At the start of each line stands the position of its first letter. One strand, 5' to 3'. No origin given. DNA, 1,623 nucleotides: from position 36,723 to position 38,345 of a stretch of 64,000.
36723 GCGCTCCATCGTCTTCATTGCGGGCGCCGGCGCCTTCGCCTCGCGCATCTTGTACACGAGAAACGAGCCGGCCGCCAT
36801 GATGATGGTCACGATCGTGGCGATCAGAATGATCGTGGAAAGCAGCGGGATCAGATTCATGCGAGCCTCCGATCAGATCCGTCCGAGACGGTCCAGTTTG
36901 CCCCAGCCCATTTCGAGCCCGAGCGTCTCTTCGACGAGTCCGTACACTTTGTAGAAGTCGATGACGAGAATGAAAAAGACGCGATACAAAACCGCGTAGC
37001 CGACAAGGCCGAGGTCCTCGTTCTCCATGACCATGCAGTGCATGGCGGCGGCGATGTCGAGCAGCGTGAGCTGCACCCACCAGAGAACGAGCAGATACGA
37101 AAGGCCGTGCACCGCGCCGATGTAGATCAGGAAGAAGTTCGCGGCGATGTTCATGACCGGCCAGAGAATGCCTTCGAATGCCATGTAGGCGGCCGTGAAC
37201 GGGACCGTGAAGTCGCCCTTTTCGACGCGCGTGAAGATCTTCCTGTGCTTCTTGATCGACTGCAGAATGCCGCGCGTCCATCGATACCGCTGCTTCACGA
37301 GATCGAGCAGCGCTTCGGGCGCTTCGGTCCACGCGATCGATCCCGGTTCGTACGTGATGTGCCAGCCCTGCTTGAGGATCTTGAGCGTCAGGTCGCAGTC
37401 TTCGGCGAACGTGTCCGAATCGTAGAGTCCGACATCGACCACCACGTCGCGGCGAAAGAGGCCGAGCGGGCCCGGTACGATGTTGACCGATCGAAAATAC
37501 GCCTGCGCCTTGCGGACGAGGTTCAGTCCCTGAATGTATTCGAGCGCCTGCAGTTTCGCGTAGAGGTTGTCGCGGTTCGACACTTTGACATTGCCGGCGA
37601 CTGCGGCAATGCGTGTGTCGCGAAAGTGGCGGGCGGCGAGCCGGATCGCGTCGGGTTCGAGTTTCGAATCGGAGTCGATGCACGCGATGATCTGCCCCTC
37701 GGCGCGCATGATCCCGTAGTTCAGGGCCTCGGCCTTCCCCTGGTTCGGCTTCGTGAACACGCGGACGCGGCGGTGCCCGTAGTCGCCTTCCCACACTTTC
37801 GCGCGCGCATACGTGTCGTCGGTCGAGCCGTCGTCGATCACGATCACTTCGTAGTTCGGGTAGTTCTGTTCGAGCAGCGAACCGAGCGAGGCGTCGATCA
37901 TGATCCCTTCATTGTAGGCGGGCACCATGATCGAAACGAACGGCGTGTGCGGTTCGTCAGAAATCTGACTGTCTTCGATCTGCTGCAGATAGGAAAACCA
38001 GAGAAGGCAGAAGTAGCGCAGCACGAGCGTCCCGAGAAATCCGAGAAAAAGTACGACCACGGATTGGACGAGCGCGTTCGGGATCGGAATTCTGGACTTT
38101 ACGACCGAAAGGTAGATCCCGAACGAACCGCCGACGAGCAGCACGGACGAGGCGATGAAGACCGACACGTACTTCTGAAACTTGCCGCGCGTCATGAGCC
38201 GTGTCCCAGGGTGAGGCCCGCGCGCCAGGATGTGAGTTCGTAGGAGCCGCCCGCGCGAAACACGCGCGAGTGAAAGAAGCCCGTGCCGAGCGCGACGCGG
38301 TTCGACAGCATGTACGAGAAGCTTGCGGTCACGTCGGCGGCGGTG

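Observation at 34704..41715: Hybrid pga/ica-like exopolysaccharide operon (regulator - OM TPR-porin - GT2 synthase - small membrane protein - deacetylase) with zero-spacing coupling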

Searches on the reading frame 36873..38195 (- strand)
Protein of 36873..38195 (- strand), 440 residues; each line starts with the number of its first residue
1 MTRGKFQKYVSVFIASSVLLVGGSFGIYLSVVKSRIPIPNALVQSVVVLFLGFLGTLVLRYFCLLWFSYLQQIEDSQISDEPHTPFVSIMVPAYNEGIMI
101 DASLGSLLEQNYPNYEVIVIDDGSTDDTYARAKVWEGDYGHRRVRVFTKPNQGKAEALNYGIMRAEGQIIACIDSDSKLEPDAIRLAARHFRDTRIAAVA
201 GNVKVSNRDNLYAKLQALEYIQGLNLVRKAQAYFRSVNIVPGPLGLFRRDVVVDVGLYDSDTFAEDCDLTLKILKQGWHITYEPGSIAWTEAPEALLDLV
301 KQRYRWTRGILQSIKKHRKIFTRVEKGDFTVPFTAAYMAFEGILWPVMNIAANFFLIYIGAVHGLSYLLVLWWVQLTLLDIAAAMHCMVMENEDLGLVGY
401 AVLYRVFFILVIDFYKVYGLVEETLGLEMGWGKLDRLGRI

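Call 8: search_protein_families(library=pfam, proteins=[window:36873-38195:-], max_evalue=0.1)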
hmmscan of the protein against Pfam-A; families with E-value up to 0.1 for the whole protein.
window:36873-38195:- (440 aa): 6 families
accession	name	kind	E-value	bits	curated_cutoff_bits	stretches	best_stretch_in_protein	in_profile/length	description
PF13641.12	Glyco_tranf_2_3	-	2.2e-34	119.9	27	1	87-309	3-230/230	Glycosyltransferase like family 2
PF00535.33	Glycos_transf_2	-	7e-33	114.4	23.3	1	88-252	1-164/168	Glycosyl transferase family 2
PF13632.12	Glyco_trans_2_3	-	4.2e-26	92.4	27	1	169-374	1-186/198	Glycosyl transferase family group 2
PF13506.12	Glyco_transf_21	-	2.4e-11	43.8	21.7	1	154-308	18-174/174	Glycosyl transferase family 21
PF03142.21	Chitin_synth_2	-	1.3e-09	37.8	27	1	161-248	196-285/527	Chitin synthase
PF10111.15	Glyco_tranf_2_2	-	4.5e-06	26.8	27.3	1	102-290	17-216/276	Glycosyltransferase like family 2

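Call 9: search_protein_families(library=ncbifam, proteins=[window:36873-38195:-], max_evalue=0.1)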
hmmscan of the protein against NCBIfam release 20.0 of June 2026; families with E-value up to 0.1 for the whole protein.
window:36873-38195:- (440 aa): 30 families (the best 25 are shown)
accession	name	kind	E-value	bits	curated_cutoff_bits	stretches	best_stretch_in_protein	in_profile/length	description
TIGR03937.1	PgaC_IcaA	equivalog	5.3e-62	210.1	422.3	1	62-358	23-315/407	poly-beta-1,6-N-acetyl-D-glucosamine synthase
TIGR04242.1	nodulat_NodC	equivalog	1.7e-32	112.9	550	1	76-324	39-298/395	chitooligosaccharide synthase NodC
TIGR03111.1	glyc2_xrt_Gpos1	hypoth_equivalog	2.1e-31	109.2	363.95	1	76-370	40-350/439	TIGR03111 family XrtG-associated glycosyltransferase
TIGR03965.1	mycofact_glyco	equivalog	1.1e-26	93.8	280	1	80-320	69-310/467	mycofactocin biosynthesis glycosyltransferase MftF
NF041875.1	EPS_EpsD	equivalog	7.8e-24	84.7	370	1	87-296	1-213/325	exopolysaccharide biosynthesis glycosyltransferase EpsD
NF007482.0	PRK10073.1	equivalog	5e-20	71.8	423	1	83-184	4-103/334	glycosyltransferase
NF038299.1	EPS_HpsN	equivalog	1.4e-18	66.9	425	1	85-212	1-126/317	hormogonium polysaccharide biosynthesis glycosyltransferase HpsN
NF047683.1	TeichurnBiosyTuaG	equivalog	3.4e-18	66.2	400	1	83-191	4-111/252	teichuronic acid biosynthesis protein TuaG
NF053846.1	glyco_with_XrtP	equivalog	1.6e-17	63.3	520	1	56-359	14-346/440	XrtP-associated glycosyltransferase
TIGR04283.1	glyco_like_mftF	equivalog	6.1e-17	61.9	182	1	87-278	1-174/221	TIGR04283 family arsenosugar biosynthesis glycosyltransferase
TIGR03030.1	CelA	equivalog_domain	1.1e-16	60.1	699.1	2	246-321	313-388/714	UDP-forming cellulose synthase catalytic subunit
NF008558.0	PRK11498.1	equivalog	1.4e-12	46.3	992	1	56-340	246-531/872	UDP-forming cellulose synthase catalytic subunit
NF053739.1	GlytfEpsEBac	equivalog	2.1e-12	46.6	450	1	85-177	1-93/265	glycosyltransferase EpsE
TIGR03469.1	HpnB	hypoth_equivalog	1.6e-11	43.9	379.25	1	70-206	29-175/386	hopene-associated glycosyltransferase HpnB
NF038302.1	EPS_HpsE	equivalog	2e-11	43.4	300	1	88-287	4-219/307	hormogonium polysaccharide biosynthesis glycosyltransferase HpsE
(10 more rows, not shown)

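Call 17: find_encoding_contigs(protein=window:36873-38195:-, flank=10000, max_places=6)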
Protein window:36873-38195:- (440 aa): 2 contigs read that carry it; 2 places shown.
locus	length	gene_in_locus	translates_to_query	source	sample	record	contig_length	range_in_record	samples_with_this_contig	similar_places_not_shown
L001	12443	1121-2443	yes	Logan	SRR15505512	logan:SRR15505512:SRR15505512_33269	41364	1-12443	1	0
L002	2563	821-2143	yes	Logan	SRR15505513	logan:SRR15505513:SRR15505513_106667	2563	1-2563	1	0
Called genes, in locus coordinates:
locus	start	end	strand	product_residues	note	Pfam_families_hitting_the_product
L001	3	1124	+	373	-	?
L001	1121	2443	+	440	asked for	PF13506:Glyco_transf_21, PF13641:Glyco_tranf_2_3, PF00535:Glycos_transf_2, PF10111:Glyco_tranf_2_2 (weak), PF01644:Chitin_synth_1 (faint), PF03142:Chitin_synth_2 (weak), PF13632:Glyco_trans_2_3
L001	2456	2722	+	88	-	-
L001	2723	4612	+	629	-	PF01522:Polysacc_deac_1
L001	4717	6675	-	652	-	PF00884:Sulfatase, PF01663:Phosphodiest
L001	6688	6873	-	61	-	PF07878:RHH_5 (weak)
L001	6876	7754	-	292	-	PF01145:Band_7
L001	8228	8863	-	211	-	PF04199:Cyclase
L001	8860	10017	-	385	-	PF00266:Aminotran_5, PF22580:KYNU_C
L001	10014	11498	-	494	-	PF01930:Cas_Cas4 (weak), PF11074:DUF2779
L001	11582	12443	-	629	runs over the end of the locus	PF08439:Peptidase_M3_N, PF01432:Peptidase_M3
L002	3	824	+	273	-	?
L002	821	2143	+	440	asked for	PF13506:Glyco_transf_21, PF13641:Glyco_tranf_2_3, PF00535:Glycos_transf_2, PF10111:Glyco_tranf_2_2 (weak), PF01644:Chitin_synth_1 (faint), PF03142:Chitin_synth_2 (weak), PF13632:Glyco_trans_2_3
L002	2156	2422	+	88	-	-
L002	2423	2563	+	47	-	?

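Call 18: find_homologous_proteins(query=window:36873-38195:-)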
Query window:36873-38195:- (440 aa): 6255 proteins with E <= 0.001 among 8000 candidates; the best 120 are listed.
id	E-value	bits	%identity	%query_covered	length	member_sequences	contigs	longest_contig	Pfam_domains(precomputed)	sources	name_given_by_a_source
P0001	2.2e-282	954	95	100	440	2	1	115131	PF13632.13,PF13506.14,PF13641.13,PF03142.22,PF01644.24,PF00535.33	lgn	-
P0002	8.4e-179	613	62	99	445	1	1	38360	PF13632.13,PF10111.15,PF13506.14,PF13641.13,PF03142.22,PF01644.24,PF00535.33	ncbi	-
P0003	2.3e-158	546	56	100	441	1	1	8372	PF13632.13,PF10111.15,PF13506.14,PF13641.13,PF03142.22,PF01644.24,PF00535.33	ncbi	-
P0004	2.3e-155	536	56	99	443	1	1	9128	PF13632.13,PF10111.15,PF13506.14,PF13641.13,PF03142.22,PF01644.24,PF00535.33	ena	-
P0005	5.4e-155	534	53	99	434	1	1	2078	PF13632.13,PF10111.15,PF13506.14,PF13641.13,PF03142.22,PF01644.24,PF00535.33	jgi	jgi:poly-beta-1,6 N-acetyl-D-glucosamine synthase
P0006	6.9e-154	531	54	98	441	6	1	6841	PF13632.13,PF10111.15,PF13506.14,PF13641.13,PF03142.22,PF00535.33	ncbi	-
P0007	8.0e-154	531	55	99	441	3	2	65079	PF13632.13,PF13506.14,PF13641.13,PF03142.22,PF01644.24,PF00535.33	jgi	jgi:poly-beta-1,6 N-acetyl-D-glucosamine synthase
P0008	1.8e-153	529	56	92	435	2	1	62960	PF13632.13,PF10111.15,PF13506.14,PF13641.13,PF03142.22,PF01644.24,PF00535.33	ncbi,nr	ncbi:MAG: glycosyltransferase [bacterium]|nr:glycosyltransferase [bacterium]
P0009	3.1e-153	529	55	98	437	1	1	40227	PF13632.13,PF10111.15,PF13506.14,PF13641.13,PF03142.22,PF01644.24,PF00535.33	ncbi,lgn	-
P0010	3.7e-153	528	55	99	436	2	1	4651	PF13632.13,PF10111.15,PF13506.14,PF13641.13,PF03142.22,PF01644.24,PF00535.33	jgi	jgi:poly-beta-1,6 N-acetyl-D-glucosamine synthase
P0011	5.2e-153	528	55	95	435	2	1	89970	PF13632.13,PF10111.15,PF13506.14,PF13641.13,PF03142.22,PF01644.24,PF00535.33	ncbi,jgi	-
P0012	5.3e-153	528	55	95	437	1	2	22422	PF13632.13,PF10111.15,PF13506.14,PF13641.13,PF03142.22,PF01644.24,PF00535.33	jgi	jgi:biofilm PGA synthesis N-glycosyltransferase PgaC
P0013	5.8e-153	528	55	98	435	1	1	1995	PF13632.13,PF10111.15,PF13506.14,PF13641.13,PF03142.22,PF00535.33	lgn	-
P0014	1.5e-152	526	57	91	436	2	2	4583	PF13632.13,PF10111.15,PF13506.14,PF13641.13,PF03142.22,PF01644.24,PF00535.33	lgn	-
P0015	1.8e-152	526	56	98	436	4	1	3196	PF13632.13,PF10111.15,PF13506.14,PF13641.13,PF03142.22,PF01644.24,PF00535.33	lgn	-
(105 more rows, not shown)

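Call 20: find_related_loci(query=A1, collection=genome_contigs, flank=10000)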
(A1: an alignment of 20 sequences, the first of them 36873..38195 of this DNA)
Query A1 (440 aa) in genome_contigs; peptide patterns used: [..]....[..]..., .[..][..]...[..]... (x = any residue, [..] = any of these).
600 stretches matched a pattern (row limit reached: there are more); 589 encode a relative of the query (tblastn E <= 1e-3); the best 80 are kept; 80 distinct loci.
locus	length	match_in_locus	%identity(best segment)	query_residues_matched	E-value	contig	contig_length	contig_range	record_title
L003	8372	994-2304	56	3-440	9e-161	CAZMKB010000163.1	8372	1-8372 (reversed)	MAG TPA_asm: uncultured Gemmatimonadota bacterium isolate SRP141376_co1_256 genome assembly, contig: NODE_15089_length_8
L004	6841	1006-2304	54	9-440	2e-154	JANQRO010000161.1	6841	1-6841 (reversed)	MAG: Myxococcota bacterium isolate IP29b_bin.68 k99_2287411, whole genome shotgun sequence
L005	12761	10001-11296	54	8-440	3e-153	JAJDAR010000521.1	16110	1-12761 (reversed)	MAG: Deltaproteobacteria bacterium isolate OFTM245 OFTM245_520, whole genome shotgun sequence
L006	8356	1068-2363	54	8-440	4e-152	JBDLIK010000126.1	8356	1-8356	MAG: Myxococcota bacterium isolate MAG027 MAG027_129, whole genome shotgun sequence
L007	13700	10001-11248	55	24-440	2e-149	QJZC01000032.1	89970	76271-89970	MAG: Proteobacteria bacterium isolate SZUA-336 scaffold_145, whole genome shotgun sequence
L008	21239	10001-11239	55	29-440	2e-149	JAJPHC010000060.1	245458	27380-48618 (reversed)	MAG: Acidobacteria bacterium isolate Centralia_MAG_134 k107_9165029, whole genome shotgun sequence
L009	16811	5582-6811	56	35-440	2e-147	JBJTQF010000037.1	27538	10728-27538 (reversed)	MAG: Myxococcota bacterium isolate samp_4448_VAMB_910 samp_4448_2240450, whole genome shotgun sequence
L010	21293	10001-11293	52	9-440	4e-147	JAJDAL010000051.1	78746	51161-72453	MAG: Deltaproteobacteria bacterium isolate OFTM280 OFTM280_50, whole genome shotgun sequence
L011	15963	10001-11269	53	18-440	3e-145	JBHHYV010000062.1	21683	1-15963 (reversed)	MAG: Myxococcota bacterium isolate Maj_2_bin.28 NODE_1143_length_21683_cov_7.227021, whole genome shotgun sequence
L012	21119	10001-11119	59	66-438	1e-144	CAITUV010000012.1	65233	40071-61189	MAG: uncultured Myxococcales bacterium isolate LaPlata_bin-3248 genome assembly, contig: bin-3248:12/88, whole genome sh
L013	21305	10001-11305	54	3-440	2e-143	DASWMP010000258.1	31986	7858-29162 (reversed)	MAG TPA_asm: Thermoanaerobaculia bacterium isolate SMAG_U3390 k141_298526, whole genome shotgun sequence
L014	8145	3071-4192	57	66-440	1e-142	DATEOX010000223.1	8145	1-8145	MAG TPA_asm: Thermoanaerobaculia bacterium isolate SMAG_U9006 k141_923186, whole genome shotgun sequence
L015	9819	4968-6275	50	10-440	4e-142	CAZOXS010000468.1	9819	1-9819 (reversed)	MAG TPA_asm: uncultured Victivallales bacterium isolate SRP118108_co2_320 genome assembly, contig: k141_1204861, whole g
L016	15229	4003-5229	52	33-440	6e-142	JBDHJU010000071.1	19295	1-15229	MAG: Gemmatimonadota bacterium isolate BHB10-26_Bin_323 BHB10-26_Bin_323_scaffold_13644, whole genome shotgun sequence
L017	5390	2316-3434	59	66-438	1e-142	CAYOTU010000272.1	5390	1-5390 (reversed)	MAG TPA_asm: uncultured Myxococcales bacterium isolate binchicken_co181_635 genome assembly, contig: NODE_34428_length_5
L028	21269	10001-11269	50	28-440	8e-136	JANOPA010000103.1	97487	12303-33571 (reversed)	MAG: Betaproteobacteria bacterium isolate VAR_43_concoct_312 VAR_43_k141_1285495, whole genome shotgun sequence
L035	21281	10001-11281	49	13-440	7e-134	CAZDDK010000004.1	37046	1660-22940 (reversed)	MAG TPA_asm: uncultured Rhodoferax sp. isolate SRP286056_co3_98 genome assembly, contig: NODE_771_length_37046_cov_8.948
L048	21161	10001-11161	51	60-440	2e-131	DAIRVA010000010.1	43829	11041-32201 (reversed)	MAG TPA_asm: Lysobacter sp. isolate CTOTU24505 NODE_616_length_43829_cov_39.626536, whole genome shotgun sequence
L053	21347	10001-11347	46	4-440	1e-130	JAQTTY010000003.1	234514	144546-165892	MAG: Gallionella sp. isolate STB_51 NODE_112_length_234514_cov_39.766416_Sandtown_B, whole genome shotgun sequence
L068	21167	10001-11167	49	60-440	1e-128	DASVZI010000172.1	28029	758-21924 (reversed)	MAG TPA_asm: Rhodocyclaceae bacterium isolate SMAG_U2624 k141_208532, whole genome shotgun sequence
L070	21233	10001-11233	48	36-440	1e-128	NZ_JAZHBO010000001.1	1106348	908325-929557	Aquilutibacter rugosus strain FXH3W NODE_1_length_1106348_cov_131.669313, whole genome shotgun sequence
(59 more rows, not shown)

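Call 31: search_solved_structures(query=window:36873-38195:-, max_evalue=0.001)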
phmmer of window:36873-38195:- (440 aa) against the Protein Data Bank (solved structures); distinct sequences matched with E-value up to 0.001: 46.
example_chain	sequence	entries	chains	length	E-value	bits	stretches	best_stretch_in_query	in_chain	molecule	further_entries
2z87_A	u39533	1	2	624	1.2e-20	76.7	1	81-200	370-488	Chondroitin synthase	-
2z86_A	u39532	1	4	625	1.2e-20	76.7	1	81-200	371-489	Chondroitin synthase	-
7sp7_A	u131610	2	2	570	1.1e-18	70.3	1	148-350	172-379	Hyaluronan synthase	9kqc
8snc_A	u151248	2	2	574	1.1e-18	70.3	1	148-350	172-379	Hyaluronan synthase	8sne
6yv7_A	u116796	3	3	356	1.2e-18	70.2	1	79-289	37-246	Glycosyl transferase, family 2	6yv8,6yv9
6yv7_B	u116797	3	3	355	1.2e-18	70.2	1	79-289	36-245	Glycosyl transferase, family 2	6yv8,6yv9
7sp6_A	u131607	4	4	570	4.6e-18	68.2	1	148-350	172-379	Hyaluronan synthase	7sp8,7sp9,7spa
8snd_A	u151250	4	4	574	4.7e-18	68.2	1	148-350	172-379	Hyaluronan synthase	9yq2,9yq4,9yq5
6p61_A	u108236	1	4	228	1.9e-14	56.3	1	84-187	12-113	Glycosyltransferase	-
8smm_A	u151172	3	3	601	1.1e-13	53.8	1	169-372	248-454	Hyaluronan synthase 1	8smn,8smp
5hea_A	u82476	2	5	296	9.3e-12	47.5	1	86-182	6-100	Putative glycosyltransferase (GalT1)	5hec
8vh7_A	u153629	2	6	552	3.1e-11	45.7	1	84-184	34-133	Heparosan synthase B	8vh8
8viw_A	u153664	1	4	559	3.2e-11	45.7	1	84-184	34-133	Heparosan synthase B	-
3bcv_A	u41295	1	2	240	2.9e-08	35.9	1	85-183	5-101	Putative glycosyltransferase protein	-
5ej1_A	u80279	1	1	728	3.6e-08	35.6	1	242-323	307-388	Putative cellulose synthase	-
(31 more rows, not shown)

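Call 75: find_encoding_contigs(protein=P0001, flank=9000, max_places=2)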
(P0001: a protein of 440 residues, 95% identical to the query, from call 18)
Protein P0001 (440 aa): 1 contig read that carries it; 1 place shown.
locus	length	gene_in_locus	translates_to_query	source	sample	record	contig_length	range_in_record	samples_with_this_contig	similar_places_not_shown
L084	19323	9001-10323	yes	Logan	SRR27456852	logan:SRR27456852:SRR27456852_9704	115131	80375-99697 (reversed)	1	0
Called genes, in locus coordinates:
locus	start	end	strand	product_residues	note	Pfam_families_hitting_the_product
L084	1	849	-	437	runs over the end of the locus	PF03453:MoeA_N, PF00994:MoCF_biosynth, PF03454:MoeA_C (weak)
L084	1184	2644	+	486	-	PF07728:AAA_5 (faint)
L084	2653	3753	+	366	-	PF27098:Rv0959_3rd, PF00092:VWA (faint), PF13519:VWA_2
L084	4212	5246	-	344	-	PF22612:GH113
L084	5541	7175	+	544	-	PF06745:ATPase, PF14417:MEDS (faint)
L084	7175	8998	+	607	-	-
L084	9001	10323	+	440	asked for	PF13506:Glyco_transf_21, PF00535:Glycos_transf_2, PF13641:Glyco_tranf_2_3, PF01644:Chitin_synth_1 (faint), PF03142:Chitin_synth_2 (weak), PF13632:Glyco_trans_2_3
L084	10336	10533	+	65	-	-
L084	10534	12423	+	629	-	PF01522:Polysacc_deac_1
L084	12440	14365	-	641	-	PF00884:Sulfatase, PF01663:Phosphodiest, PF16347:SGSH_C (weak)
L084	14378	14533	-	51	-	-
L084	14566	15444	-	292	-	PF01145:Band_7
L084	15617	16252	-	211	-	PF04199:Cyclase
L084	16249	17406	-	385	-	PF00266:Aminotran_5, PF01053:Cys_Met_Meta_PP (weak), PF22580:KYNU_C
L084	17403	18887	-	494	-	PF01930:Cas_Cas4 (weak), PF11074:DUF2779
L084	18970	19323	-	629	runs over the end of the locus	PF08439:Peptidase_M3_N, PF01432:Peptidase_M3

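Call 76: find_encoding_contigs(protein=P0002, flank=9000, max_places=2)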
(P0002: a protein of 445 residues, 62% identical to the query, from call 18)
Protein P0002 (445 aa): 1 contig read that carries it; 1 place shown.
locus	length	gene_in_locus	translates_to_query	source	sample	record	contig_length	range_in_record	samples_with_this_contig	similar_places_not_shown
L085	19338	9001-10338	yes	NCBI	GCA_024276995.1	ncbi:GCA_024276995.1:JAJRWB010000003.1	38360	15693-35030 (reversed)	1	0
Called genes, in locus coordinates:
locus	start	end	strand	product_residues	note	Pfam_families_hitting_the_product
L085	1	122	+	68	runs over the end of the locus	-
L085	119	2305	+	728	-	PF02629:CoA_binding, PF13380:CoA_binding_2, PF13607:Succ_CoA_lig, PF19045:Ligase_CoA_2, PF13549:ATP-grasp_5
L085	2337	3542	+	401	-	PF07690:MFS_1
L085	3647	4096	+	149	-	PF14464:Prok-JAB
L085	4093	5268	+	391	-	PF00899:ThiF, PF00581:Rhodanese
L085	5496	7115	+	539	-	PF06745:ATPase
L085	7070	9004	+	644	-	PF07719:TPR_2 (faint)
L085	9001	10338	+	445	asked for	PF13506:Glyco_transf_21, PF00535:Glycos_transf_2, PF10111:Glyco_tranf_2_2 (faint), PF13641:Glyco_tranf_2_3, PF01644:Chitin_synth_1 (faint), PF03142:Chitin_synth_2 (weak), PF13632:Glyco_trans_2_3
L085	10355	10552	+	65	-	-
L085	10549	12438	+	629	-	PF08532:Glyco_hydro_42M (weak), PF01522:Polysacc_deac_1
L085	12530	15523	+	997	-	PF01979:Amidohydro_1 (weak), PF07969:Amidohydro_3, PF01979:Amidohydro_1, PF07969:Amidohydro_3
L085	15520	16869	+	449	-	PF01979:Amidohydro_1, PF07969:Amidohydro_3 (weak)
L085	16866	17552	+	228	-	PF03483:B3_4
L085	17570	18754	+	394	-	PF01546:Peptidase_M20, PF07687:M20_dimer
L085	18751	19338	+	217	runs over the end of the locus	-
